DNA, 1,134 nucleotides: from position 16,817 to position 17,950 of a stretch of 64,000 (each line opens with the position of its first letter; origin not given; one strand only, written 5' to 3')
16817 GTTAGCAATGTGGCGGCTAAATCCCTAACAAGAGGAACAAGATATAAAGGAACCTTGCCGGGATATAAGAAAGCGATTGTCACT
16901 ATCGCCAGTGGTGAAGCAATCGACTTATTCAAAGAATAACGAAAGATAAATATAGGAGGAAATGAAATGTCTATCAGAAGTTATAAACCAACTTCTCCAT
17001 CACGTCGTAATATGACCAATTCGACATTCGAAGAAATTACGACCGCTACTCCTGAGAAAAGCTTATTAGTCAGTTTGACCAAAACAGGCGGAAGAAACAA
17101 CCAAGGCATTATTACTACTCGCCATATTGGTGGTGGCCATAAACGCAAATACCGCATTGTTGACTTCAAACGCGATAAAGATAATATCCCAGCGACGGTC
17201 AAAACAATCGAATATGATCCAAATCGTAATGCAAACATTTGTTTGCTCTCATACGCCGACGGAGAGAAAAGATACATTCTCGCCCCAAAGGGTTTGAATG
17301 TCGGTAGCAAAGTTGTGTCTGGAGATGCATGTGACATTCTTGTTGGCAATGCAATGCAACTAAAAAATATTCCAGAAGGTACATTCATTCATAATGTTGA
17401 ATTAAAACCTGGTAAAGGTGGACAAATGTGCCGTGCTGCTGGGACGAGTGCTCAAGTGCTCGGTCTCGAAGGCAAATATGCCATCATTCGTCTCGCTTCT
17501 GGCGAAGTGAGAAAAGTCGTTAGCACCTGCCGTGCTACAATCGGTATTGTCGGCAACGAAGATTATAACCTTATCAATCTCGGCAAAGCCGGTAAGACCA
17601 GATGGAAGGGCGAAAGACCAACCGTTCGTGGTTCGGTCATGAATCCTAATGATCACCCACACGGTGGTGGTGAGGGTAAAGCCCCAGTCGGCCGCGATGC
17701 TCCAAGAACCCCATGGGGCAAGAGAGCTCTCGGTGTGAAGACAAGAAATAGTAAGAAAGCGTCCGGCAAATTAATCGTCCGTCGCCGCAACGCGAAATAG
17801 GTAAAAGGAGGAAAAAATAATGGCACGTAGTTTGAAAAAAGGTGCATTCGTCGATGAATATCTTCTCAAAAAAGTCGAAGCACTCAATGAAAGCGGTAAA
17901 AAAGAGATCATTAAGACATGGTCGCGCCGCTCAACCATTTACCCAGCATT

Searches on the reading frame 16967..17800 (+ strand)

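Call 86: search_protein_families(library=pfam, proteins=[window:16967-17800:+], max_evalue=0.00001)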
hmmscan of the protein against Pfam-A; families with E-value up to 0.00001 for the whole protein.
window:16967-17800:+ (277 aa): 2 families
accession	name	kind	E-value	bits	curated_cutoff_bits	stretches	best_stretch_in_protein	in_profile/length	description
PF03947.24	Ribosomal_L2_C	-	1.8e-55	186.8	33.7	1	126-251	2-126/126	Ribosomal Proteins L2, C-terminal domain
PF00181.30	Ribosomal_L2_N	-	3.3e-38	130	23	1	42-118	1-77/77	Ribosomal Proteins L2, RNA binding N-terminal domain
